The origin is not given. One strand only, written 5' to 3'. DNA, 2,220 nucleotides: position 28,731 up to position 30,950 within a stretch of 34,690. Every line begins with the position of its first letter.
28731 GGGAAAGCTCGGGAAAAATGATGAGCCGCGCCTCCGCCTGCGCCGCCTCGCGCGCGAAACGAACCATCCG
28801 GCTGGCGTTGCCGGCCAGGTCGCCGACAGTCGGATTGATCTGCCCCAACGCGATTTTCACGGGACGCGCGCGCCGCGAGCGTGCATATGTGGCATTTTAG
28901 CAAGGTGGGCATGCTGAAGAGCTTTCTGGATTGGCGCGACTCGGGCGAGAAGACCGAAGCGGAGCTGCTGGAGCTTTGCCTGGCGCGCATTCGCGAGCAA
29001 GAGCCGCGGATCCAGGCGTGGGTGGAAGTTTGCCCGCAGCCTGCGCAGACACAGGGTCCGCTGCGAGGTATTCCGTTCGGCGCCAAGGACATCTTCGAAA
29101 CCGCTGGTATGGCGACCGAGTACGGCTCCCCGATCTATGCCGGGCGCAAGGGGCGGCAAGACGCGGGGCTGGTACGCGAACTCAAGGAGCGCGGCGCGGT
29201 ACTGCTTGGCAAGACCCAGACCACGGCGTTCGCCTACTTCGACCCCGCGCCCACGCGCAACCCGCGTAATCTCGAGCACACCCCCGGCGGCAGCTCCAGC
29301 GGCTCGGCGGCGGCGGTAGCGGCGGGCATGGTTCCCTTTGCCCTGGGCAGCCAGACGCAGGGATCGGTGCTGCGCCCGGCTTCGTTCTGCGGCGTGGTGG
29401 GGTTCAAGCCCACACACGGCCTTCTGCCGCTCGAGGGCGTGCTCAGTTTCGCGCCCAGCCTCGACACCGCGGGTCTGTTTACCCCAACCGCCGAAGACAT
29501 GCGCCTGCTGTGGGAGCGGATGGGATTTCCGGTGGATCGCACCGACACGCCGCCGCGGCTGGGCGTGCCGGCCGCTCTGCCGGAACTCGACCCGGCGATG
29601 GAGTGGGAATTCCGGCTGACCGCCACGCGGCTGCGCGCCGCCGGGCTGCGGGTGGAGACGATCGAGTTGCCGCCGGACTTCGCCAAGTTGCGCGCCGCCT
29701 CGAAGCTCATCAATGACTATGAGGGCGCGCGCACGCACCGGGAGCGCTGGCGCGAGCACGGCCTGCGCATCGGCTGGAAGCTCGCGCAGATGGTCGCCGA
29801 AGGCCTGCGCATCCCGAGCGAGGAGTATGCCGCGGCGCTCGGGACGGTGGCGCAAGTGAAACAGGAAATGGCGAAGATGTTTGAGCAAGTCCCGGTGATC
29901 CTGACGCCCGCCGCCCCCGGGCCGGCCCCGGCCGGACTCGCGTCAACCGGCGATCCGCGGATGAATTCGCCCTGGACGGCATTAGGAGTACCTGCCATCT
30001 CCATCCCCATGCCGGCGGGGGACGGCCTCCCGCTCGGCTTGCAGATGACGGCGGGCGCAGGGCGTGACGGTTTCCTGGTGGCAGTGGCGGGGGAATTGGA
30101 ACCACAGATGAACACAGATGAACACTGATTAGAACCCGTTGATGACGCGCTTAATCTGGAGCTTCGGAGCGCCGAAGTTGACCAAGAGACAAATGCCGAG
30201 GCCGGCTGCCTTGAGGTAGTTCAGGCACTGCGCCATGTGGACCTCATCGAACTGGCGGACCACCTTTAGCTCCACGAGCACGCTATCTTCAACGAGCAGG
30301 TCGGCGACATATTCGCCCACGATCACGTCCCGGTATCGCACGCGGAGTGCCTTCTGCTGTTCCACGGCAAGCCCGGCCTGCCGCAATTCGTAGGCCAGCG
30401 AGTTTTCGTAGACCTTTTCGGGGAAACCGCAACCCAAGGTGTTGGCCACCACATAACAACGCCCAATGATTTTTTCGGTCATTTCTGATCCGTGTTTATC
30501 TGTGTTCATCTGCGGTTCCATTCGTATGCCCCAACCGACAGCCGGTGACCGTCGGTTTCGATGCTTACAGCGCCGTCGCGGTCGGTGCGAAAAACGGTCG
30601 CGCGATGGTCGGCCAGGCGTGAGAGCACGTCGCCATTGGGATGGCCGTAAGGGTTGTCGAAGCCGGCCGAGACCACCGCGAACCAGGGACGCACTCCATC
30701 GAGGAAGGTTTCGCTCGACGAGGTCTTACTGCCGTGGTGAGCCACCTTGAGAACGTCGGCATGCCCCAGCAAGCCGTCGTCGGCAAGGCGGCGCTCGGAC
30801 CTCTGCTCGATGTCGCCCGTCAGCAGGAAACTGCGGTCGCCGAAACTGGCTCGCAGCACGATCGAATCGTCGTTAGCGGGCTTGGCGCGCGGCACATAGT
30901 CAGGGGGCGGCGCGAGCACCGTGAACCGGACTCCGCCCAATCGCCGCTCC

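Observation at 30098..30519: GxxExxY nuclease-fold gene bounded by 37-bp inverted repeats, wedged between convergent genes that both terminate inside the repeats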

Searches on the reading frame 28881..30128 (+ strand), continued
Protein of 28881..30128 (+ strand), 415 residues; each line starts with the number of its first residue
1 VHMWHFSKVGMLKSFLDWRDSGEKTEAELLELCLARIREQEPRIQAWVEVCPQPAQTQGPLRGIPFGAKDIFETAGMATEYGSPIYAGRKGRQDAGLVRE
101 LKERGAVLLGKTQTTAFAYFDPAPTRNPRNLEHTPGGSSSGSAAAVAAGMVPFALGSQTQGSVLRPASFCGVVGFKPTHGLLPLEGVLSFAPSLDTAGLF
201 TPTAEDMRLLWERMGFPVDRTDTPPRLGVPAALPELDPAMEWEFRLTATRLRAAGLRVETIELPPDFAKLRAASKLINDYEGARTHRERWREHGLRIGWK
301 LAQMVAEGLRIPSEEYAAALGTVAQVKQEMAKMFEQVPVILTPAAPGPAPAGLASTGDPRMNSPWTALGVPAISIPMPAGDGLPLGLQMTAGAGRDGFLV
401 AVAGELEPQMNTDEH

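Call 30: find_encoding_contigs(protein=P0036, flank=4000, max_places=2)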
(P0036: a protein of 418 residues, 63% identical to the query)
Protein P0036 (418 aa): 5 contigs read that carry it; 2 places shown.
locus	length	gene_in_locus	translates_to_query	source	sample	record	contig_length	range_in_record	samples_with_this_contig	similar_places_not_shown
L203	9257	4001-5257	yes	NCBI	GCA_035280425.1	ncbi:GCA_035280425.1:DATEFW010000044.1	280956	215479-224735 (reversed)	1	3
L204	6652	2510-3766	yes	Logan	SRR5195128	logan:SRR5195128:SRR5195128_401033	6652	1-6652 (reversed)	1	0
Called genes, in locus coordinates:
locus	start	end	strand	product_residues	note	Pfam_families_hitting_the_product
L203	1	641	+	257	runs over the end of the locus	PF00034:Cytochrom_C, PF13442:Cytochrome_CBB3, PF00034:Cytochrom_C (weak)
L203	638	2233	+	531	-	PF01011:PQQ, PF13360:PQQ_2, PF13570:Beta-prop_ACSF4 (faint), PF13360:PQQ_2, PF01011:PQQ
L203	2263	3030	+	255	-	PF00378:ECH_1, PF16113:ECH_2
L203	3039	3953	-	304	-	PF14100:DUF6807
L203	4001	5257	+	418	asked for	PF01425:Amidase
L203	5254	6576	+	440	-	PF00860:Xan_ur_permease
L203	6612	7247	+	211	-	-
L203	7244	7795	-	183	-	PF05163:DinB (weak), PF12867:DinB_2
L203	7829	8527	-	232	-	PF00106:adh_short, PF01370:Epimerase, PF13561:adh_short_C2, PF23441:SDR (weak)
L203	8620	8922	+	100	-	PF00216:Bac_DNA_binding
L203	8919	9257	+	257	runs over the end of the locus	PF02585:PIG-L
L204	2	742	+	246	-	?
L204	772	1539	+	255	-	PF00378:ECH_1, PF16113:ECH_2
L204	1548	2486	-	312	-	PF14100:DUF6807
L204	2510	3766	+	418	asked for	PF01425:Amidase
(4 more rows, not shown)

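Call 57: find_encoding_contigs(protein=P0028, flank=2500, max_places=2)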
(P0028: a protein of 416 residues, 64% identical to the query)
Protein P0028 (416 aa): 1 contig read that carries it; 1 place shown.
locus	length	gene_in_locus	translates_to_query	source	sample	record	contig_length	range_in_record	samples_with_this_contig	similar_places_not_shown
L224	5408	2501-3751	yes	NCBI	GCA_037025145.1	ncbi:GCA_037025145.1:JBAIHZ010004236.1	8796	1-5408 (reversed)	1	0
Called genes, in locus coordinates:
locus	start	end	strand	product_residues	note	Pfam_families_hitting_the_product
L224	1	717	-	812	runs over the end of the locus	PF00400:WD40 (faint), PF22494:choice_anch_I (faint), PF25174:Beta-prop_THOC3 (faint), PF10282:Lactonase (weak), PF04185:Phosphoesterase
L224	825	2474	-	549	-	PF00795:CN_hydrolase, PF02540:NAD_synthase, PF03054:tRNA_Me_trans (faint)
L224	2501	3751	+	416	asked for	PF01425:Amidase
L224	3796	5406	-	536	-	?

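Call 58: find_encoding_contigs(protein=P0009, flank=2500, max_places=2)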
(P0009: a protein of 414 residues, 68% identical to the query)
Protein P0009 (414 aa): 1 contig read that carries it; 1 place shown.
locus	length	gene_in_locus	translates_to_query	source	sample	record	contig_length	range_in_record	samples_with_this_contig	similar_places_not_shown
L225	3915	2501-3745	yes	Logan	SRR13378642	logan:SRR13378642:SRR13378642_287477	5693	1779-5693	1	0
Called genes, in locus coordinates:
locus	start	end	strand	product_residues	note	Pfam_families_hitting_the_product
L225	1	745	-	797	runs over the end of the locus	PF25174:Beta-prop_THOC3 (faint), PF10282:Lactonase (weak), PF04185:Phosphoesterase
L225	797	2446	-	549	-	PF00795:CN_hydrolase, PF02540:NAD_synthase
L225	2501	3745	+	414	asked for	PF01425:Amidase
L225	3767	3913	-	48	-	?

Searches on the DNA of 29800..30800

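Call 13: search_rna_families(source=window, start=29800, end=30800, threshold=evalue, max_evalue=10, show_alignments=3)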
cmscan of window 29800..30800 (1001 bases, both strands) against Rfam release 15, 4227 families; matches with E-value up to 10: 4.
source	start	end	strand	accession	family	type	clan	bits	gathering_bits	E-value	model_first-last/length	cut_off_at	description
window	30569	30625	+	RF01523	TB10Cs1H2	Gene; snRNA; snoRNA; HACA-box;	-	18.4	50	0.87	1-63/63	no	Trypanosomatid snoRNA TB10Cs1H2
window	30494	30563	-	RF02276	Hammerhead_II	Gene; ribozyme;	CL00010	14.6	37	8.1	1-66/66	no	Hammerhead ribozyme (type II)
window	29985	30030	+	RF01068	Guanidine-II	Cis-reg; riboswitch;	-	13.6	32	6.1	1-48/48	no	Guanidine-II riboswitch aptamer (mini-ykkC)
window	30104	30162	+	RF01145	sR14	Gene; snRNA; snoRNA; CD-box;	-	10.1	38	8.6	1-54/54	no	Small nucleolar RNA sR14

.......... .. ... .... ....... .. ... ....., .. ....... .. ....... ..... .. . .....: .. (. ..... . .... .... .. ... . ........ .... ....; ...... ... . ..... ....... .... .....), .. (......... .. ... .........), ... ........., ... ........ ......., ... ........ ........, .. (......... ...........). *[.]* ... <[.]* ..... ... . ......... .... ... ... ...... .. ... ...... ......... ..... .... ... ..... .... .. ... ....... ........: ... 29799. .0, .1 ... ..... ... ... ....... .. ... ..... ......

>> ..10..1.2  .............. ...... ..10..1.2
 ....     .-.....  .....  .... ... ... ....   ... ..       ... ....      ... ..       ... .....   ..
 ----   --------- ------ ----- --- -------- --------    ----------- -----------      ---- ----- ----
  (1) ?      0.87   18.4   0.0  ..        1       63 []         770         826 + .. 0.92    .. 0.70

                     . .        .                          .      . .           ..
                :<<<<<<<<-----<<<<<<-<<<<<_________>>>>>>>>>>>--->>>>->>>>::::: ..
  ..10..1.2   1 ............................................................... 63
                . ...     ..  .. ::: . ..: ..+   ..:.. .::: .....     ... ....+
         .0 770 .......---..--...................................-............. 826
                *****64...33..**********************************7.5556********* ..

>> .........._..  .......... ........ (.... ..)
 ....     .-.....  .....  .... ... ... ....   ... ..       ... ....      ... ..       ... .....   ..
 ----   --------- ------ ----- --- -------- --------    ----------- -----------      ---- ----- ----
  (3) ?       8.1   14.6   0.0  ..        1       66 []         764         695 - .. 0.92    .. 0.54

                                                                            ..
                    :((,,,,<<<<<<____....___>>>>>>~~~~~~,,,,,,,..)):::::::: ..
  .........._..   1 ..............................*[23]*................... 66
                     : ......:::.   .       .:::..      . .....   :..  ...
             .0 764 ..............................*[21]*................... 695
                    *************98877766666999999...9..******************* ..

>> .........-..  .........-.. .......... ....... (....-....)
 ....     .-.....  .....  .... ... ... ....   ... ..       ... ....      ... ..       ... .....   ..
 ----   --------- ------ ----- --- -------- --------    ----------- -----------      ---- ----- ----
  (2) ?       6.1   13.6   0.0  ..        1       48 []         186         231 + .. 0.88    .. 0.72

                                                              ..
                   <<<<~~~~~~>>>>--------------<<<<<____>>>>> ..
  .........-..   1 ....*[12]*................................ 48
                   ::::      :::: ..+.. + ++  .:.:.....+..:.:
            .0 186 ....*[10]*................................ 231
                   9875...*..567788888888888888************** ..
